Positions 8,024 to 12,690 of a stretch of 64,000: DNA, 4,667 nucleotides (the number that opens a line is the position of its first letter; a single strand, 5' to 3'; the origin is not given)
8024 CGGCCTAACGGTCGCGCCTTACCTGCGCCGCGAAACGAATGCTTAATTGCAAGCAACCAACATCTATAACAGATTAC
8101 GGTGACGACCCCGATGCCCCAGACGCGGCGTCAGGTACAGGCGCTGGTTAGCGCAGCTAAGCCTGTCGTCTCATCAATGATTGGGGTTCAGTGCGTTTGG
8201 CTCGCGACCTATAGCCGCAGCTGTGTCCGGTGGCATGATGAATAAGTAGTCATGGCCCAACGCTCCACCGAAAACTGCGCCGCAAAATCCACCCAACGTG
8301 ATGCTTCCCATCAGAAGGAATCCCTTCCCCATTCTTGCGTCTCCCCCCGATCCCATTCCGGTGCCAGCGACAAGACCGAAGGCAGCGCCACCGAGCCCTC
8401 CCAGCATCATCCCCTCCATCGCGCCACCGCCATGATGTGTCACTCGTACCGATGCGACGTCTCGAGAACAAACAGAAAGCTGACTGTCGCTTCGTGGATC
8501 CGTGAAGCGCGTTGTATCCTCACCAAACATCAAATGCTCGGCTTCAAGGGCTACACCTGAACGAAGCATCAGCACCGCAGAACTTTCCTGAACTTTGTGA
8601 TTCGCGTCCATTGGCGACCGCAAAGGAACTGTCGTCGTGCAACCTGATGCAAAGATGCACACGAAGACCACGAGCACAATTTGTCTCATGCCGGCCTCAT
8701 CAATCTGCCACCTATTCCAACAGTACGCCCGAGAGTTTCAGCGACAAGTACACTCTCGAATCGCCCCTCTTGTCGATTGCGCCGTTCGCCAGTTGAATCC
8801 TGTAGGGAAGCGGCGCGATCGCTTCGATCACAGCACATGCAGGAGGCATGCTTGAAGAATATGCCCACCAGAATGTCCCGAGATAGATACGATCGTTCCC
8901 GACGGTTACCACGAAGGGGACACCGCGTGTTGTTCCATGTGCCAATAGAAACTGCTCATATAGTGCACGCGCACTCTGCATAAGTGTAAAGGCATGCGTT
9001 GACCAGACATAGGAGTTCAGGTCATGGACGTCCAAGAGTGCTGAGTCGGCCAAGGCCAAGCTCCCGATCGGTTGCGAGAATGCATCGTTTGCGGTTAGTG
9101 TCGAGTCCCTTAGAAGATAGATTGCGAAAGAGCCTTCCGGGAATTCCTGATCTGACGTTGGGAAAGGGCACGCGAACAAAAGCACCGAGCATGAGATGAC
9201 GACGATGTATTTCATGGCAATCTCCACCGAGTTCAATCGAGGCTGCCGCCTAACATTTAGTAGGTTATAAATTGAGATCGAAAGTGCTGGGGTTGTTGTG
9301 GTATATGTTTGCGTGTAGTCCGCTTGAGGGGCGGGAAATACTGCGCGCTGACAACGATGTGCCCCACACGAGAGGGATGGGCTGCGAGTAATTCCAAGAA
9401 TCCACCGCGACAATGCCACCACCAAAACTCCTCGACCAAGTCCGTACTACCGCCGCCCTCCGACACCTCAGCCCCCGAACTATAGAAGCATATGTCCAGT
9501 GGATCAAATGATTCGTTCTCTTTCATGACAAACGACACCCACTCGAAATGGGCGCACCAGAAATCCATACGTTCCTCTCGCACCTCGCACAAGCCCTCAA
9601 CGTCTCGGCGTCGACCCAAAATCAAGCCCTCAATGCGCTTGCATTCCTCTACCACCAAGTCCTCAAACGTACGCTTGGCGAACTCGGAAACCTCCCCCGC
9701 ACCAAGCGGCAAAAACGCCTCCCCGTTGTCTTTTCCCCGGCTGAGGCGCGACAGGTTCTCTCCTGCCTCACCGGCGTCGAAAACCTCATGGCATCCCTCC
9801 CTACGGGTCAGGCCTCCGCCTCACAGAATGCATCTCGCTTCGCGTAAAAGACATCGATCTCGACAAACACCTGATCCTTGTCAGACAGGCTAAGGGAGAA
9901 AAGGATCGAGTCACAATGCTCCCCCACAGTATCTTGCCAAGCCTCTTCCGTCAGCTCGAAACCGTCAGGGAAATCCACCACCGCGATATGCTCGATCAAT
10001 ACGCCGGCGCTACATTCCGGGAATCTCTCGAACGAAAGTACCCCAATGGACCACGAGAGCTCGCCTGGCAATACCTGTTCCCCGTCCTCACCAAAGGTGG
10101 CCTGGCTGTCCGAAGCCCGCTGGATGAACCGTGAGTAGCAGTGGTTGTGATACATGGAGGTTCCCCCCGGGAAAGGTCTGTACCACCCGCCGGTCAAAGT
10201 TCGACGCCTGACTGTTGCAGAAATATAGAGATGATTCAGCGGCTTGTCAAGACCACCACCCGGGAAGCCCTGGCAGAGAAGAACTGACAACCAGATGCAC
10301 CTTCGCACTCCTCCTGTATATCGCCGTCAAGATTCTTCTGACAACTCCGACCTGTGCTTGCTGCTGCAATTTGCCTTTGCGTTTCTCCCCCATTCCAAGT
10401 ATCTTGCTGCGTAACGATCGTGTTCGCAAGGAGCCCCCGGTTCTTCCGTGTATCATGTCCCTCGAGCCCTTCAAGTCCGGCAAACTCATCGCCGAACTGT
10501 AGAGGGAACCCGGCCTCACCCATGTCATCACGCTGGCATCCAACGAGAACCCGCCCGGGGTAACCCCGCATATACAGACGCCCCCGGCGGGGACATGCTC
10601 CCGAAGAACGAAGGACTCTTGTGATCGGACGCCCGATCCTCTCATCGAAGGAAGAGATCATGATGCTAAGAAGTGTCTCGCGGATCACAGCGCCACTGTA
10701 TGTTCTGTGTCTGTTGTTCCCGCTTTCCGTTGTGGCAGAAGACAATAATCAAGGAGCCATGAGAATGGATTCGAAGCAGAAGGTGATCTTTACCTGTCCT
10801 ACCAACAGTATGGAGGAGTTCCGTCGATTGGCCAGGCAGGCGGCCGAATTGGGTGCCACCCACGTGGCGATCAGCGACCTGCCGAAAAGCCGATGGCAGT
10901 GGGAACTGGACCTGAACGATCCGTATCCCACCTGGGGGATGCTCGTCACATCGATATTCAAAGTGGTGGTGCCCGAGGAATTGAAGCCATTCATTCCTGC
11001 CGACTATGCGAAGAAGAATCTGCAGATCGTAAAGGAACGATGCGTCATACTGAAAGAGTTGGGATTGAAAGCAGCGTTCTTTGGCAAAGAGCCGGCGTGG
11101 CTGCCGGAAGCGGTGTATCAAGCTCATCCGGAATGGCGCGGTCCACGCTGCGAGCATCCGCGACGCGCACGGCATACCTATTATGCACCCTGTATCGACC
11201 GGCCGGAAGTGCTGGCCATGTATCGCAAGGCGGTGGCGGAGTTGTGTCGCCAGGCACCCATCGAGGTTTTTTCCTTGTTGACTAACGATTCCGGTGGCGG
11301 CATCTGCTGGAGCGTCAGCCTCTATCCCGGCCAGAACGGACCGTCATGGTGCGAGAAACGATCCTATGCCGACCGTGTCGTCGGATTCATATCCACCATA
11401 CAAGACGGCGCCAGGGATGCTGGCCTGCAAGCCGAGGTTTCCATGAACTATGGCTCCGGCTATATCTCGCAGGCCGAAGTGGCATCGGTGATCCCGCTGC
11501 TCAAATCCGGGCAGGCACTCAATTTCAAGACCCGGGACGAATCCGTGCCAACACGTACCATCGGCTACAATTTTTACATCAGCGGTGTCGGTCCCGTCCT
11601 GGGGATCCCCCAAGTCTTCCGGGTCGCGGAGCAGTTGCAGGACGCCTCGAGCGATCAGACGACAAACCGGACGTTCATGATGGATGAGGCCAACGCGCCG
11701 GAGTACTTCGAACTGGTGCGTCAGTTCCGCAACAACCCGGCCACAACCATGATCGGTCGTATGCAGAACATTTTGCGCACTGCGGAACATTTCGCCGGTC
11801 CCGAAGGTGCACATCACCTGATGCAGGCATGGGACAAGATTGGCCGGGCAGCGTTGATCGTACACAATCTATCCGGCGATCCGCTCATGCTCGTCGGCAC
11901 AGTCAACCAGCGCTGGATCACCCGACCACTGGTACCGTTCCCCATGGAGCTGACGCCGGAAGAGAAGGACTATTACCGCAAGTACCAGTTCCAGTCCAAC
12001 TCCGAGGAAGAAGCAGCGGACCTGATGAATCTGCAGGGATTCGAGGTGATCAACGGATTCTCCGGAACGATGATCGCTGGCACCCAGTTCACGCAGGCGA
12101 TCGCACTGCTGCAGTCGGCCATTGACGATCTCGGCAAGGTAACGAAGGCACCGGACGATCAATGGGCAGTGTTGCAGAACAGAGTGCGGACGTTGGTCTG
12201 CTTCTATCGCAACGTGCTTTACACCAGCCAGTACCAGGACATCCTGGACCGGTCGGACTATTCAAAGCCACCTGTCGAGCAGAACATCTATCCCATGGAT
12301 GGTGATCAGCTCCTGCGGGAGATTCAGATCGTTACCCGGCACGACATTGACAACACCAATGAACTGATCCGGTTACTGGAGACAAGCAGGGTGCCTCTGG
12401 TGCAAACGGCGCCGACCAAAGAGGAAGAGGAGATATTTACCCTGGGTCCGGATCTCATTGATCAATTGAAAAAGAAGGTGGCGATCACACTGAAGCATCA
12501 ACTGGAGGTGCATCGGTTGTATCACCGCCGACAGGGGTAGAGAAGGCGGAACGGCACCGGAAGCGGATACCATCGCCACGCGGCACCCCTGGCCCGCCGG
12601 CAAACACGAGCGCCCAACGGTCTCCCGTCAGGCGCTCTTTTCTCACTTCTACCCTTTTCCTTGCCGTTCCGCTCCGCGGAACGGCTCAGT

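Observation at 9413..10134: intI carries three independent inactivating lesions, including loss of the catalytic C-terminal region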

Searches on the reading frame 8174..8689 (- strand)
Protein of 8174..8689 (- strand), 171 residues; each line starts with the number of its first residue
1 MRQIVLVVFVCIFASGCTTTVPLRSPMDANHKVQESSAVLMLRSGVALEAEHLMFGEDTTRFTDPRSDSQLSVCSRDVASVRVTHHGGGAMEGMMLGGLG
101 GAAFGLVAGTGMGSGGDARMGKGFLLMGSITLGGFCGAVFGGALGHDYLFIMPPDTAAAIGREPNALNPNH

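Call 21: search_protein_families(library=pfam, proteins=[window:8174-8689:-], max_evalue=0.01)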
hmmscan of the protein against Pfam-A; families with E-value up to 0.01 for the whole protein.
window:8174-8689:- (171 aa): 0 families

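Call 23: find_encoding_contigs(protein=window:8177-8689:-, flank=10000, max_places=10)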
Protein window:8177-8689:- (171 aa): 1 contig read that carries it; 1 place shown.
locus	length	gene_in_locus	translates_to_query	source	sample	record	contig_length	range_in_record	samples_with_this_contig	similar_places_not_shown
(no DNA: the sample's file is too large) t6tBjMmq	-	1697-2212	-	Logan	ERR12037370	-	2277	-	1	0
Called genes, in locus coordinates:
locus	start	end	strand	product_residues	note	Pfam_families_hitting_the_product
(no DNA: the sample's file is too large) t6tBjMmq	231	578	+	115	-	-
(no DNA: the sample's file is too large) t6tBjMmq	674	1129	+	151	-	-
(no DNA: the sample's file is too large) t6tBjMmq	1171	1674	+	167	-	-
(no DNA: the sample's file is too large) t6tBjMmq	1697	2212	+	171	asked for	-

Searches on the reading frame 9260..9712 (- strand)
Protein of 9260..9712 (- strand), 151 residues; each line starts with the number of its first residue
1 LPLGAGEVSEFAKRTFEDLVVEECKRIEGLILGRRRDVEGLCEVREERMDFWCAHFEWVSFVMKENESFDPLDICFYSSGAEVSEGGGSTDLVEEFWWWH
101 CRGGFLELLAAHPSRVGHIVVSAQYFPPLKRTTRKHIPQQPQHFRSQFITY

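Call 24: find_encoding_contigs(protein=window:9260-9712:-, flank=10000, max_places=10)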
Protein window:9260-9712:- (151 aa): 1 contig read that carries it; 1 place shown.
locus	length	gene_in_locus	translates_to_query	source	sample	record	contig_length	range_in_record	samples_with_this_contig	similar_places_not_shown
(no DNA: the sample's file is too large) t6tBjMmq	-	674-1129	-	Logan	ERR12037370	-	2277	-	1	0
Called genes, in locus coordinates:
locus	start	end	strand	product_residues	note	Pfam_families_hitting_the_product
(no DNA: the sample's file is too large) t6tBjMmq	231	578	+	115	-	-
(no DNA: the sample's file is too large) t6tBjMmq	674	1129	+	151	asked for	-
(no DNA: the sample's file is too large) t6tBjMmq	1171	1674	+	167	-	-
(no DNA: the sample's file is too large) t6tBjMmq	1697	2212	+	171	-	-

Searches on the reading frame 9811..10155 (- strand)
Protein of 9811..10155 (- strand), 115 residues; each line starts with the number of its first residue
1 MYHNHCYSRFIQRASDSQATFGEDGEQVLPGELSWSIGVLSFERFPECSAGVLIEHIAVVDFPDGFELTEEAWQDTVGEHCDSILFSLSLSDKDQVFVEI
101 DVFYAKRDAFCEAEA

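Call 25: find_encoding_contigs(protein=window:9811-10155:-, flank=10000, max_places=10)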
Protein window:9811-10155:- (115 aa): 1 contig read that carries it; 1 place shown.
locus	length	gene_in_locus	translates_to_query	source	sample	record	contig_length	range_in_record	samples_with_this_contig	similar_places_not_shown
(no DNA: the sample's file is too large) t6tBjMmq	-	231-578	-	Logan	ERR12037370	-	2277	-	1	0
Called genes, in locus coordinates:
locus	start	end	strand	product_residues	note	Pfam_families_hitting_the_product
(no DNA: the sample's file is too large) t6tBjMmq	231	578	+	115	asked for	-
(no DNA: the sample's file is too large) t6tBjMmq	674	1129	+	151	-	-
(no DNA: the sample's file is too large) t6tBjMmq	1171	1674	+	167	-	-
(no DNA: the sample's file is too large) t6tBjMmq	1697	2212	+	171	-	-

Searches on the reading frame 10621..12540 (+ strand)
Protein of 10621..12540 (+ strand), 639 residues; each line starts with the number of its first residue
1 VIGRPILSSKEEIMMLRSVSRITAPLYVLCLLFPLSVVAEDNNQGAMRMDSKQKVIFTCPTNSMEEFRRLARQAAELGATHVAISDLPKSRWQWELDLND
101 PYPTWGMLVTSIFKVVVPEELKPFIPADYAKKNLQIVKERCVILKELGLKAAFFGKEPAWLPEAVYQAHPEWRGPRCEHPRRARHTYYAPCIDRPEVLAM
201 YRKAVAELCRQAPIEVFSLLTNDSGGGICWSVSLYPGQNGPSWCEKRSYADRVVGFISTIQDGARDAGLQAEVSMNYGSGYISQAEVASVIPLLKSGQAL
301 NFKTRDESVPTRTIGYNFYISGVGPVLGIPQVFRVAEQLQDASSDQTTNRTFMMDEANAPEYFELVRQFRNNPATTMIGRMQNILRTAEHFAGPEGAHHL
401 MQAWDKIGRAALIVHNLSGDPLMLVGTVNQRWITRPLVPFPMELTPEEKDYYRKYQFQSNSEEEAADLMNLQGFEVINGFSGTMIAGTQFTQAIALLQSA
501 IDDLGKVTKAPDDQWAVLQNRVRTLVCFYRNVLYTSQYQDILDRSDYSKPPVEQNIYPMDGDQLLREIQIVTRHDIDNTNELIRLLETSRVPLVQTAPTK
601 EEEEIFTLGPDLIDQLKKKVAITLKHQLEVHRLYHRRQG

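Call 21: search_protein_families(library=pfam, proteins=[window:10621-12540:+], max_evalue=0.01)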
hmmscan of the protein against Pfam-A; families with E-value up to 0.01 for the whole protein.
window:10621-12540:+ (639 aa): 0 families

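Call 27: find_homologous_proteins(query=window:10660-12537:+, max_evalue=1e-10)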
Query window:10660-12537:+ (626 aa): 261 proteins with E <= 1e-10 among 8000 candidates; the best 120 are listed.
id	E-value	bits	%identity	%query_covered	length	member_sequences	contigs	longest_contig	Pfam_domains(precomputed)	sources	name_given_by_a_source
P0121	0.0e+0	1317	96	94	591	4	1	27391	-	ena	-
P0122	0.0e+0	1307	92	97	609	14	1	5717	-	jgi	jgi:hypothetical protein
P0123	0.0e+0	1294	89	99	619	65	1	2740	-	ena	-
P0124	0.0e+0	1215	87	94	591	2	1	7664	-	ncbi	-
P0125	0.0e+0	1189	85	94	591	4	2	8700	-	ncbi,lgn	-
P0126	0.0e+0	1184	85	94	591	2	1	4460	-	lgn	-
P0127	0.0e+0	1183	85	94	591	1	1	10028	-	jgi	jgi:hypothetical protein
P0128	0.0e+0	1024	87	81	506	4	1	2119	-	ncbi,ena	-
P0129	2.0e-287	973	69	98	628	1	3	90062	-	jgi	-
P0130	1.4e-284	963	70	94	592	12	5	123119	-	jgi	-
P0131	2.4e-276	936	68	94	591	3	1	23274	-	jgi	-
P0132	2.0e-275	933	65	97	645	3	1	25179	-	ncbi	-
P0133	1.6e-273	927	64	100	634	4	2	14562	-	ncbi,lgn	-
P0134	1.9e-273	927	66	95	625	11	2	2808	-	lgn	-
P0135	2.1e-273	927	67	95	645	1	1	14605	-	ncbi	-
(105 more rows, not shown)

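Call 28: find_encoding_contigs(protein=P0121, flank=10000, max_places=3)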
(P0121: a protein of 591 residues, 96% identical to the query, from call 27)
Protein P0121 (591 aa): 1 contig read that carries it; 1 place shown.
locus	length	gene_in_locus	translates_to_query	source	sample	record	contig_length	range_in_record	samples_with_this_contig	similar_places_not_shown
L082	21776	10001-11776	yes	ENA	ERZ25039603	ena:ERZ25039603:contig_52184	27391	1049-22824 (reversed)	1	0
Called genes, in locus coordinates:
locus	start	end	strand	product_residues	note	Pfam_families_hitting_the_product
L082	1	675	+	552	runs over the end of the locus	PF10101:DUF2339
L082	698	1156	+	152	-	PF00355:Rieske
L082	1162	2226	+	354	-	PF00033:Cytochrome_B, PF13631:Cytochrom_B_N_2, PF00032:Cytochrom_B_C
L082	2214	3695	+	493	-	PF22678:Cytochrom_c_NrfB-like (faint), PF00684:DnaJ_CXXCXGXG (faint), PF09699:Paired_CXXCH_1 (faint), PF13435:Cytochrome_C554 (faint), PF14537:Cytochrom_c3_2 (faint), PF14522:Cytochrome_C7 (weak)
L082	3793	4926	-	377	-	PF03747:ADP_ribosyl_GH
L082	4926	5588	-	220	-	-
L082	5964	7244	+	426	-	PF25917:BSH_RND, PF25919:BSH_CusB, PF25973:BSH_CzcB, PF25876:HH_MFP_RND, PF25893:HH_CzcB (faint), PF25954:Beta-barrel_RND_2, PF25990:Beta-barrel_YknX, PF25975:CzcB_C (weak)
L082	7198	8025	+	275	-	PF00005:ABC_tran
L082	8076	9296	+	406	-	PF12704:MacB_PCD, PF02687:FtsX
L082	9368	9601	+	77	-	PF01527:HTH_Tnp_1 (weak)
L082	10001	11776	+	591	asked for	-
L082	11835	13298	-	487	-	PF17910:FeoB_Cyto, PF07670:Gate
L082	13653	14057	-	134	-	PF04023:FeoA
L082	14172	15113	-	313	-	PF01937:ARMT1-like_dom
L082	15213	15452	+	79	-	-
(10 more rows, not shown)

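Call 29: find_encoding_contigs(protein=P0124, flank=10000, max_places=3)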
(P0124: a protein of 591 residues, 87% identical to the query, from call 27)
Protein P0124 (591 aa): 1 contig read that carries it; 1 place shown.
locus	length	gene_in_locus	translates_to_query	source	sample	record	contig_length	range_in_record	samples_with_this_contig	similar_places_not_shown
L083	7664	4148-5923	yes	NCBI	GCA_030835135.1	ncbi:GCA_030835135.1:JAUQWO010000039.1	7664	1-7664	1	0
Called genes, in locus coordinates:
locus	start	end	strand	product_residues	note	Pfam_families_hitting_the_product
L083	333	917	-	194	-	PF10905:DUF2695 (weak)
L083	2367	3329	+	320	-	PF13495:Phage_int_SAM_4, PF00589:Phage_integrase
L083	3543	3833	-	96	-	-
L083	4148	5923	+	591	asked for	-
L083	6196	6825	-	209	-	-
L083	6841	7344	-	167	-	PF04542:Sigma70_r2, PF08281:Sigma70_r4_2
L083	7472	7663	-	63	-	?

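Call 40: list_cluster_members(proteins=[P0028, P0124, P0125, P0132, P0135, P0017, P0026, P0033])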
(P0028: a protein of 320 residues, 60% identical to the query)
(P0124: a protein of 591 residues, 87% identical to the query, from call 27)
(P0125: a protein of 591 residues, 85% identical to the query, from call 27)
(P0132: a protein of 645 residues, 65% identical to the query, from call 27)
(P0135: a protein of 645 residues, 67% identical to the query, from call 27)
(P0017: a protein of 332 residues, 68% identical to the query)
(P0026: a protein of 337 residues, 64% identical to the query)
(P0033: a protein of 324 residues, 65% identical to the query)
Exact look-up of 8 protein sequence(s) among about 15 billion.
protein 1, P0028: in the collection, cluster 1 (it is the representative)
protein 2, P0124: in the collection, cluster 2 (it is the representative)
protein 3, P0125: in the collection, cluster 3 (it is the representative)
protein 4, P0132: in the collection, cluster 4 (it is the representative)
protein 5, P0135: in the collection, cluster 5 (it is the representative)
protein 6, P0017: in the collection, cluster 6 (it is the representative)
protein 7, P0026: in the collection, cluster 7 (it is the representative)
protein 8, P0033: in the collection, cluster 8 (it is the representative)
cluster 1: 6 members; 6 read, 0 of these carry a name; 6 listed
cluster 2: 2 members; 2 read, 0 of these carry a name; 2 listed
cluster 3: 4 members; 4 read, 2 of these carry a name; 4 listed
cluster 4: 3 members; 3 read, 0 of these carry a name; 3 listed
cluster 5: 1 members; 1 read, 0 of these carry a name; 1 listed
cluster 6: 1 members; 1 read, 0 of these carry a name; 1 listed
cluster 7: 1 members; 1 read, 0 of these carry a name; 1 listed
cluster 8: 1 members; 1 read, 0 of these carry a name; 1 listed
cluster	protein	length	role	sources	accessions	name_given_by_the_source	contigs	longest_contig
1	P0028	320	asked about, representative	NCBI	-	-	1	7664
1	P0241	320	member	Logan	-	-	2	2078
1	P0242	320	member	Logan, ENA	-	-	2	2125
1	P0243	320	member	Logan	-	-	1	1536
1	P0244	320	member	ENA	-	-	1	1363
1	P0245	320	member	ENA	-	-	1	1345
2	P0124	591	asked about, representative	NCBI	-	-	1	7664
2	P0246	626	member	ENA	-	-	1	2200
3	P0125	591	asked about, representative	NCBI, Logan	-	-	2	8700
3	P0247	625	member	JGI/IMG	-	hypothetical protein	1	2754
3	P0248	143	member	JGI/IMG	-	hypothetical protein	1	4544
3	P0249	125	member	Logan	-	-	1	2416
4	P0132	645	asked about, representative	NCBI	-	-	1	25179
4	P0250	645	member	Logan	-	-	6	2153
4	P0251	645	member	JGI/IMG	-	-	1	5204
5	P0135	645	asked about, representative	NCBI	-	-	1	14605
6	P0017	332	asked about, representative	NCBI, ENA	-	-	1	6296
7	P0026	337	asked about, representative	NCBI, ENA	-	-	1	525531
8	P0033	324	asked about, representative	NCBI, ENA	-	-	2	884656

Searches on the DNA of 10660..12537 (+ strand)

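Call 67: search_with_rna_model(model_id=R1, sources=[L001, L082, L083], max_evalue=0.01)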
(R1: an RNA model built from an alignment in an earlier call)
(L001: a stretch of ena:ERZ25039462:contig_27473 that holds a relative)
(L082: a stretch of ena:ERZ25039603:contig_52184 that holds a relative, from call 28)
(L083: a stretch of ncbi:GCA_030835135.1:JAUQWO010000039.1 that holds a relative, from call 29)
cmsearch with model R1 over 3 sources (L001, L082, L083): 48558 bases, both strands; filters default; matches with E-value up to 0.01: 14.
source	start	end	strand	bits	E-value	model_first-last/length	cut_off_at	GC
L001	2246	2378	-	163.2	4.1e-38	1-133/133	no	0.62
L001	933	1065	-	161.8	9.4e-38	1-133/133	no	0.6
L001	269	401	-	161.2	1.3e-37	1-133/133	no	0.6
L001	4581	4713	-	160.1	2.4e-37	1-133/133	no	0.61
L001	3761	3893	-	159.4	3.5e-37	1-133/133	no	0.61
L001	7403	7535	-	158.8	4.8e-37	1-133/133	no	0.59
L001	2986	3118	-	157.5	1e-36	1-133/133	no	0.61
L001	5218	5350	-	156.2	2.1e-36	1-133/133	no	0.6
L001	5805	5937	-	154.2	6.8e-36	1-133/133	no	0.62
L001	6816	6948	-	139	3.5e-32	1-133/133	no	0.62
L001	1444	1575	-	133.1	9.9e-31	1-133/133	no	0.62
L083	206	357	-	82.8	2.2e-18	1-133/133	no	0.65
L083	1547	1698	-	77.8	3.6e-17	1-133/133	no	0.64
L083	933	1085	-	76.3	8.6e-17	1-133/133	no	0.65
